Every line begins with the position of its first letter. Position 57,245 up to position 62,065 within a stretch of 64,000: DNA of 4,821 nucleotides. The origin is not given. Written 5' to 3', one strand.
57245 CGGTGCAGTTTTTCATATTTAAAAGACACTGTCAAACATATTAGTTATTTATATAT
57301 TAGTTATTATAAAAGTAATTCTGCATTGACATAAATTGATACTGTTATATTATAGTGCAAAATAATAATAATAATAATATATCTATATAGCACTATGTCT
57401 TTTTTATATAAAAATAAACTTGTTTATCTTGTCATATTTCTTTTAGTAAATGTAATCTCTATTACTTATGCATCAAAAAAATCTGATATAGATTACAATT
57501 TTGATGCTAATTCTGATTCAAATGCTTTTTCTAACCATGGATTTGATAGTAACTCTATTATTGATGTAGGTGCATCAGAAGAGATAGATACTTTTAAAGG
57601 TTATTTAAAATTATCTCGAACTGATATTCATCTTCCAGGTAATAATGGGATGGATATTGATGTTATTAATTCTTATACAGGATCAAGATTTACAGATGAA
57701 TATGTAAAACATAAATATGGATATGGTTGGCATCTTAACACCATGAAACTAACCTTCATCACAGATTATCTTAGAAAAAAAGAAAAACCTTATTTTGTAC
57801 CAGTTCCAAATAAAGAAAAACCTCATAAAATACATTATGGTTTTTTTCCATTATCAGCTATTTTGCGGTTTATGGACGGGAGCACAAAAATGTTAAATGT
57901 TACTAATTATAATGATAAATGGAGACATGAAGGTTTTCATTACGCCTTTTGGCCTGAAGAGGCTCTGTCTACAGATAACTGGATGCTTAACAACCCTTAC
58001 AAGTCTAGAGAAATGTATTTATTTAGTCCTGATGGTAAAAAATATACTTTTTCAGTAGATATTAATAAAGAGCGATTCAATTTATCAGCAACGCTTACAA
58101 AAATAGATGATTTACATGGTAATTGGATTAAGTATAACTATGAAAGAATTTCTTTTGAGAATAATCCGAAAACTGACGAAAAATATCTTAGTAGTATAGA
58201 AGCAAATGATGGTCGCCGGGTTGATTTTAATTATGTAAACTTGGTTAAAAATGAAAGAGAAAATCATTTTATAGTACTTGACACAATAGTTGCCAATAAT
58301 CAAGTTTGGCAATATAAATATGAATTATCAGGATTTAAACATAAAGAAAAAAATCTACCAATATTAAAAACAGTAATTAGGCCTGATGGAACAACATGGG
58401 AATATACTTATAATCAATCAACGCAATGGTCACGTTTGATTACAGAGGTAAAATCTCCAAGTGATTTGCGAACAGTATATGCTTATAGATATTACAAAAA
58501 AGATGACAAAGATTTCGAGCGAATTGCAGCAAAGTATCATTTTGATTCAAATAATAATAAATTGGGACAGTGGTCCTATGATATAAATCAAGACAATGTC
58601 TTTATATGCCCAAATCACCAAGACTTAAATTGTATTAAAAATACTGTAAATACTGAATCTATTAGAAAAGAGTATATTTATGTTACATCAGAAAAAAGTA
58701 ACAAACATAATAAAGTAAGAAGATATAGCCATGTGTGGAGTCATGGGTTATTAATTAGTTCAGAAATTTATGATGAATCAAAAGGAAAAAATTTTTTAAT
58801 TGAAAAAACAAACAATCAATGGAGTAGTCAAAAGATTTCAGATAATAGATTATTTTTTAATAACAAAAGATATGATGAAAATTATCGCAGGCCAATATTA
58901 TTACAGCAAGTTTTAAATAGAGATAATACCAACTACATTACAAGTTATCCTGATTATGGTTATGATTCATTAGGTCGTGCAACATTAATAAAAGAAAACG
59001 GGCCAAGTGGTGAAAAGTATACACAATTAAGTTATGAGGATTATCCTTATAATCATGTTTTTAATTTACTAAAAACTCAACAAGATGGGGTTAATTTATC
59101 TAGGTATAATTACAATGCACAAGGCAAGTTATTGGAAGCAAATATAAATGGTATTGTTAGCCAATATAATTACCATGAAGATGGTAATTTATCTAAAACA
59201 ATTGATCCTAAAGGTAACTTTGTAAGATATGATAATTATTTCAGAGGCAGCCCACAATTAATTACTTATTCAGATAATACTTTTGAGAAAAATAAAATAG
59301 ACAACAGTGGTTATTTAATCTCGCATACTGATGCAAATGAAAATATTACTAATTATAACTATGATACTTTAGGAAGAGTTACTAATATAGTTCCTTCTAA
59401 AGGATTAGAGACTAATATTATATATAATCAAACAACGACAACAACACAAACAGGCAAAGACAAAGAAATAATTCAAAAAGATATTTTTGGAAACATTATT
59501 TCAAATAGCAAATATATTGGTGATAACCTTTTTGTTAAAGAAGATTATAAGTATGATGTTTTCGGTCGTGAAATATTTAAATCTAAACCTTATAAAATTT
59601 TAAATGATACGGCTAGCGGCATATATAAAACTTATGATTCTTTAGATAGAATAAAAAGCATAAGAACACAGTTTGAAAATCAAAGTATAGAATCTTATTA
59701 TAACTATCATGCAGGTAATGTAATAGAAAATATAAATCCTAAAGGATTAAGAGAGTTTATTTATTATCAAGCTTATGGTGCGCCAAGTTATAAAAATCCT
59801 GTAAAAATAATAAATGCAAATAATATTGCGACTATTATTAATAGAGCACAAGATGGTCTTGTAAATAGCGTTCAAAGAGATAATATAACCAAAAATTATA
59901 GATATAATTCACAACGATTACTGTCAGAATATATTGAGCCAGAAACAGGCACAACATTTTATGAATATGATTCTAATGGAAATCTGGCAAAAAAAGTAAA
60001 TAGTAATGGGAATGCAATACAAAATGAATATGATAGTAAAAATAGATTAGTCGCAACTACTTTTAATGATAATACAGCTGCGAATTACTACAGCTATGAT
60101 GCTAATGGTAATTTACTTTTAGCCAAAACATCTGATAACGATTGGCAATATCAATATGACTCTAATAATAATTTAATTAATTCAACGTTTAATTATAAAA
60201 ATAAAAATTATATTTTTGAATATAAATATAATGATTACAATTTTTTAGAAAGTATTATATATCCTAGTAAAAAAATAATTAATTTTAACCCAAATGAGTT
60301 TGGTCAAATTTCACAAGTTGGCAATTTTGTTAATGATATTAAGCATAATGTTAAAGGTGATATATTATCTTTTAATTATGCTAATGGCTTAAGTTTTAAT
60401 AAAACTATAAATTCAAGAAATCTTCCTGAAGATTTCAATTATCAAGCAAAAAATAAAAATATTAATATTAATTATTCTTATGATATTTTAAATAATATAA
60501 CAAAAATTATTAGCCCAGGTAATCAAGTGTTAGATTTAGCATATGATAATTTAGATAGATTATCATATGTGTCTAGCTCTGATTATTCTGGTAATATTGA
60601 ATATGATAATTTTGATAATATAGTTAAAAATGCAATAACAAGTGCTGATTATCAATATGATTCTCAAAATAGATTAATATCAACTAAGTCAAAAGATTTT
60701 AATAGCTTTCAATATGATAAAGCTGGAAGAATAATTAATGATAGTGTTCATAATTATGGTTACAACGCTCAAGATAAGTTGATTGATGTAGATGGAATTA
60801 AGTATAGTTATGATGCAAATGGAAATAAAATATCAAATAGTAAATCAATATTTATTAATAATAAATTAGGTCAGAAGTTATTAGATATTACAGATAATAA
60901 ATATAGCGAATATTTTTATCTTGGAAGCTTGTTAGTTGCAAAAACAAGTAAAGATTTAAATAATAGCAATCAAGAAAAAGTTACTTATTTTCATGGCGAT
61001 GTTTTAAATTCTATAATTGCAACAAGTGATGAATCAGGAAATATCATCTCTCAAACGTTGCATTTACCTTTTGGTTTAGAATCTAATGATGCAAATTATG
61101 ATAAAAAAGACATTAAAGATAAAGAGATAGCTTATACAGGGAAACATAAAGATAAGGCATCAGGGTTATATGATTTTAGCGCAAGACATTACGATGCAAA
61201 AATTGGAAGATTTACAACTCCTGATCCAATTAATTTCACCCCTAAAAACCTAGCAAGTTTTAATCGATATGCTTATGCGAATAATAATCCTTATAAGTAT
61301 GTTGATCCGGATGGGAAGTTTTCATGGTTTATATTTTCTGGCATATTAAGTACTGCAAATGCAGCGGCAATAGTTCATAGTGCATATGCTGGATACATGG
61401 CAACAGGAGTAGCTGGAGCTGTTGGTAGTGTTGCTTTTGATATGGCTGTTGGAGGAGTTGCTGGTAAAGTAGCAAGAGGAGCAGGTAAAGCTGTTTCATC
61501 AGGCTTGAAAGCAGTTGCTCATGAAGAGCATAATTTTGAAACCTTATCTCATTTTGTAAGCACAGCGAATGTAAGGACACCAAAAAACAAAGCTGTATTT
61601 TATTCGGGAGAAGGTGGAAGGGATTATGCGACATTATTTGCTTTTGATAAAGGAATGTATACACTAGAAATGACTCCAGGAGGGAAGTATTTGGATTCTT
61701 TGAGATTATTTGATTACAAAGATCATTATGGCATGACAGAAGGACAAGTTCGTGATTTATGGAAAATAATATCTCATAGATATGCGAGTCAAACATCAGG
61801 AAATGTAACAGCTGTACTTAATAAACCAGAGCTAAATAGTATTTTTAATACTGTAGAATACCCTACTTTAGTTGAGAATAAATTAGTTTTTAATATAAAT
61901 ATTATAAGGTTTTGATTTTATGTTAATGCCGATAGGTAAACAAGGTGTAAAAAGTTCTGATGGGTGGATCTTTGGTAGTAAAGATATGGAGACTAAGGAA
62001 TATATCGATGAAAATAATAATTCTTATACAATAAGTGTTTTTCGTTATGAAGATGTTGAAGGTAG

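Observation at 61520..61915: Rhs toxin tip looks like a bacterial, cysteine-free ADP-ribosyl cyclase / CD38-fold NADase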

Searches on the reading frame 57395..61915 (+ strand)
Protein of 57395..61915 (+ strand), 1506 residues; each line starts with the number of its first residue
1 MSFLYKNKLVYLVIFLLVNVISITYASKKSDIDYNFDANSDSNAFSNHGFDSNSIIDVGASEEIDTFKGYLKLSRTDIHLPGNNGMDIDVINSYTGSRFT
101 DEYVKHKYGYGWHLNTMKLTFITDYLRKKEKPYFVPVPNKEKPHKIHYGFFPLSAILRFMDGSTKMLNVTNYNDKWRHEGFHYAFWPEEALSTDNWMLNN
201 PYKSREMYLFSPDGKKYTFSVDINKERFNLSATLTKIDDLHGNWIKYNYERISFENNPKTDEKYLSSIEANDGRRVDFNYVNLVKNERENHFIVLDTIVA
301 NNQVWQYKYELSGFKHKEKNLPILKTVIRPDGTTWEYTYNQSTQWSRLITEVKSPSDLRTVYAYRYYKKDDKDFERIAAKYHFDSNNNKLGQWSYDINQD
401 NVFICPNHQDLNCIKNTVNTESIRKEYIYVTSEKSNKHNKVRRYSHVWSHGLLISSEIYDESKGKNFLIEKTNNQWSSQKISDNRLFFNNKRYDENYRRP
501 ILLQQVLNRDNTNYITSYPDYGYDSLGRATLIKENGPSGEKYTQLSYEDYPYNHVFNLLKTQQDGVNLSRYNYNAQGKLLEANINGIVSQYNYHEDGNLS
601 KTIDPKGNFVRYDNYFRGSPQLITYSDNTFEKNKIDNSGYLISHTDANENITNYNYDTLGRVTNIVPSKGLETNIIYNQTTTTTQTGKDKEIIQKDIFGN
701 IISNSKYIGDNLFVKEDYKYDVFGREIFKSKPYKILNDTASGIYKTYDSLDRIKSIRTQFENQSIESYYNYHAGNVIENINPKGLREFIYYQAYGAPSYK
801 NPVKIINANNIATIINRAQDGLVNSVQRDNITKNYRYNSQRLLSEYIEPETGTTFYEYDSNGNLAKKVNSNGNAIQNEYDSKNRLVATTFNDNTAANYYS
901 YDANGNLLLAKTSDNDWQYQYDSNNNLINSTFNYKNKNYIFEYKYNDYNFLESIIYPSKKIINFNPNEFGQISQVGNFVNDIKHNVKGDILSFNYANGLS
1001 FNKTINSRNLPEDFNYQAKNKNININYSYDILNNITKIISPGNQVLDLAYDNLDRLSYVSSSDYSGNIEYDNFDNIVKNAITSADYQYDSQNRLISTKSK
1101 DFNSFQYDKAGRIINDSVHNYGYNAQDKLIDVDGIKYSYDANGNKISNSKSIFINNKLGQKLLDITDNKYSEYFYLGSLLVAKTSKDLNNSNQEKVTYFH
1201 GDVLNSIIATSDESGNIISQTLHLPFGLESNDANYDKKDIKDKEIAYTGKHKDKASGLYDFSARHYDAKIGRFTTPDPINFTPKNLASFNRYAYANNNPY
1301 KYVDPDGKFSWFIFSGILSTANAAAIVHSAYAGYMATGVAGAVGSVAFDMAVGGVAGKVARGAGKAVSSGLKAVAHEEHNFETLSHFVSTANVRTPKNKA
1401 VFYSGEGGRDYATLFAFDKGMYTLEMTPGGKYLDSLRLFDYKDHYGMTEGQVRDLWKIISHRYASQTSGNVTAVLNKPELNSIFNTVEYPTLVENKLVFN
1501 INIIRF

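Call 3: search_protein_families(library=pfam, proteins=[window:57395-61915:+], max_evalue=1)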
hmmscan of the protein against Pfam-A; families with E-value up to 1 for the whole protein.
window:57395-61915:+ (1506 aa): 3 families
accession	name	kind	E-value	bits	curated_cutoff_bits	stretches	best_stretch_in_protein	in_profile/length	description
PF05593.20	RHS_repeat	-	8.8e-25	87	22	6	858-889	1-32/38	RHS Repeat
PF02267.23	Rib_hydrolayse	-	4.2e-05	23.5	25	1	1384-1497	52-180/241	ADP-ribosyl cyclase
PF04945.19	YHS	-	0.07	13.6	30.3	0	210-229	18-37/47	YHS domain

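Call 59: search_solved_structures(query=window:57395-61303:+, max_evalue=0.001)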
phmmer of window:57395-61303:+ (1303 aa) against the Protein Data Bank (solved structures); distinct sequences matched with E-value up to 0.001: 15.
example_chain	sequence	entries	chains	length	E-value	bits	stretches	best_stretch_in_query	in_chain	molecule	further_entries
7q97_A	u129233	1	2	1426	2.6e-30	108.1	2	1085-1297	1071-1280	Rhs family protein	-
8h8a_A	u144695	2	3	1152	2.3e-29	105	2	810-923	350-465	Putative Rhs-family protein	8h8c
8h8b_A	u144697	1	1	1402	1.2e-28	102.7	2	810-923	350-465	Putative Rhs-family protein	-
8uy4_A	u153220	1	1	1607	1.8e-17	65.6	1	818-972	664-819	Tse15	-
8uxt_A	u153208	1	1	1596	8.7e-17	63.3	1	818-971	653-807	Tse15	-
8qja_A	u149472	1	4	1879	6.1e-15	57.2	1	820-972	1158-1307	Putative type VI secretion system YD repeat-containing Rhs element Vgr protein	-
7pq5_L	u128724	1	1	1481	2.8e-14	55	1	821-924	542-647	Tre23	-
8cp6_B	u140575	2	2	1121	5.9e-14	53.9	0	1193-1299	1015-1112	Toxin protein Tse5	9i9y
8qjd_A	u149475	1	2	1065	3.1e-13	51.6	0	820-933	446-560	Salmonella bongori Rhs core domain (residues 360-1420)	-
8qjb_A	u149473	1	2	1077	3.1e-13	51.5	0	820-933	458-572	T6SS-associated Rhs core domain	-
8qjc_A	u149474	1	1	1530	2.1e-12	48.8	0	820-933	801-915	T6SS-associated Rhs core and toxin domain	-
9ifo_A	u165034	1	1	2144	1.1e-11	46.4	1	1040-1216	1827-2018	Teneurin-Like Protein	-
9pt5_A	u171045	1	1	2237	1.3e-11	46.1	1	1040-1216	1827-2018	Teneurin-like protein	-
6l7i_G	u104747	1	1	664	5.2e-08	34.3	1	1187-1300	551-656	TccC2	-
5kis_B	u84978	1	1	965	0.0001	23.4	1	1192-1300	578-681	RHS2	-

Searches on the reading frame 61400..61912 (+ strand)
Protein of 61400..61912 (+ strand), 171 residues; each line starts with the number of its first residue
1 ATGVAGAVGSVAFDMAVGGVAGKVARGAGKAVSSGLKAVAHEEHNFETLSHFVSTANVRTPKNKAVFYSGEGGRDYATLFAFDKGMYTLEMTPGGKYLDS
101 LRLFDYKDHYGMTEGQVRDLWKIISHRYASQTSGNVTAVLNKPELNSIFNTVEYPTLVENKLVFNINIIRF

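Call 3: search_protein_families(library=pfam, proteins=[window:61400-61912:+], max_evalue=1)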
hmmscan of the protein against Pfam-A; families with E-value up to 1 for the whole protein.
window:61400-61912:+ (171 aa): 1 family
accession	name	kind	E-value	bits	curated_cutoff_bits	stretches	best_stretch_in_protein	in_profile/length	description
PF02267.23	Rib_hydrolayse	-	1.9e-07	31.1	25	1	48-162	51-180/241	ADP-ribosyl cyclase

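Call 4: search_solved_structures(query=window:61400-61912:+, max_evalue=10, show_alignments=3)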
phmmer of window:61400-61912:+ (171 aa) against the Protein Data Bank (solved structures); distinct sequences matched with E-value up to 10: 7.
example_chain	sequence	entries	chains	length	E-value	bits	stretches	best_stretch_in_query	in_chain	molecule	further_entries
9ro8_A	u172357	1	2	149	0.00017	24.7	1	60-167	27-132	ADP-ribosylcyclase toxin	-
9ouf_A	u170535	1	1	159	0.0023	21.1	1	58-166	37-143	Ribonuclease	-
1lbe_A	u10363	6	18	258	0.37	13.9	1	50-115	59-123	ADP RIBOSYL CYCLASE | ADP-ribosyl cyclase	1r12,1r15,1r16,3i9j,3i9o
3zwo_A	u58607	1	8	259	0.37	13.9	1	50-115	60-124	ADP-RIBOSYL CYCLASE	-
3zwm_A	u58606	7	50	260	0.38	13.9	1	50-115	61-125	ADP-RIBOSYL CYLCASE | ADP-RIBOSYL CYCLASE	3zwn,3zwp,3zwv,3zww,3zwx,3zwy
1r0s_A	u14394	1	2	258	0.61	13.2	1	50-115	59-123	ADP-ribosyl cyclase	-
3i9k_A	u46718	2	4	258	0.62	13.2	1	50-115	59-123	ADP-ribosyl cyclase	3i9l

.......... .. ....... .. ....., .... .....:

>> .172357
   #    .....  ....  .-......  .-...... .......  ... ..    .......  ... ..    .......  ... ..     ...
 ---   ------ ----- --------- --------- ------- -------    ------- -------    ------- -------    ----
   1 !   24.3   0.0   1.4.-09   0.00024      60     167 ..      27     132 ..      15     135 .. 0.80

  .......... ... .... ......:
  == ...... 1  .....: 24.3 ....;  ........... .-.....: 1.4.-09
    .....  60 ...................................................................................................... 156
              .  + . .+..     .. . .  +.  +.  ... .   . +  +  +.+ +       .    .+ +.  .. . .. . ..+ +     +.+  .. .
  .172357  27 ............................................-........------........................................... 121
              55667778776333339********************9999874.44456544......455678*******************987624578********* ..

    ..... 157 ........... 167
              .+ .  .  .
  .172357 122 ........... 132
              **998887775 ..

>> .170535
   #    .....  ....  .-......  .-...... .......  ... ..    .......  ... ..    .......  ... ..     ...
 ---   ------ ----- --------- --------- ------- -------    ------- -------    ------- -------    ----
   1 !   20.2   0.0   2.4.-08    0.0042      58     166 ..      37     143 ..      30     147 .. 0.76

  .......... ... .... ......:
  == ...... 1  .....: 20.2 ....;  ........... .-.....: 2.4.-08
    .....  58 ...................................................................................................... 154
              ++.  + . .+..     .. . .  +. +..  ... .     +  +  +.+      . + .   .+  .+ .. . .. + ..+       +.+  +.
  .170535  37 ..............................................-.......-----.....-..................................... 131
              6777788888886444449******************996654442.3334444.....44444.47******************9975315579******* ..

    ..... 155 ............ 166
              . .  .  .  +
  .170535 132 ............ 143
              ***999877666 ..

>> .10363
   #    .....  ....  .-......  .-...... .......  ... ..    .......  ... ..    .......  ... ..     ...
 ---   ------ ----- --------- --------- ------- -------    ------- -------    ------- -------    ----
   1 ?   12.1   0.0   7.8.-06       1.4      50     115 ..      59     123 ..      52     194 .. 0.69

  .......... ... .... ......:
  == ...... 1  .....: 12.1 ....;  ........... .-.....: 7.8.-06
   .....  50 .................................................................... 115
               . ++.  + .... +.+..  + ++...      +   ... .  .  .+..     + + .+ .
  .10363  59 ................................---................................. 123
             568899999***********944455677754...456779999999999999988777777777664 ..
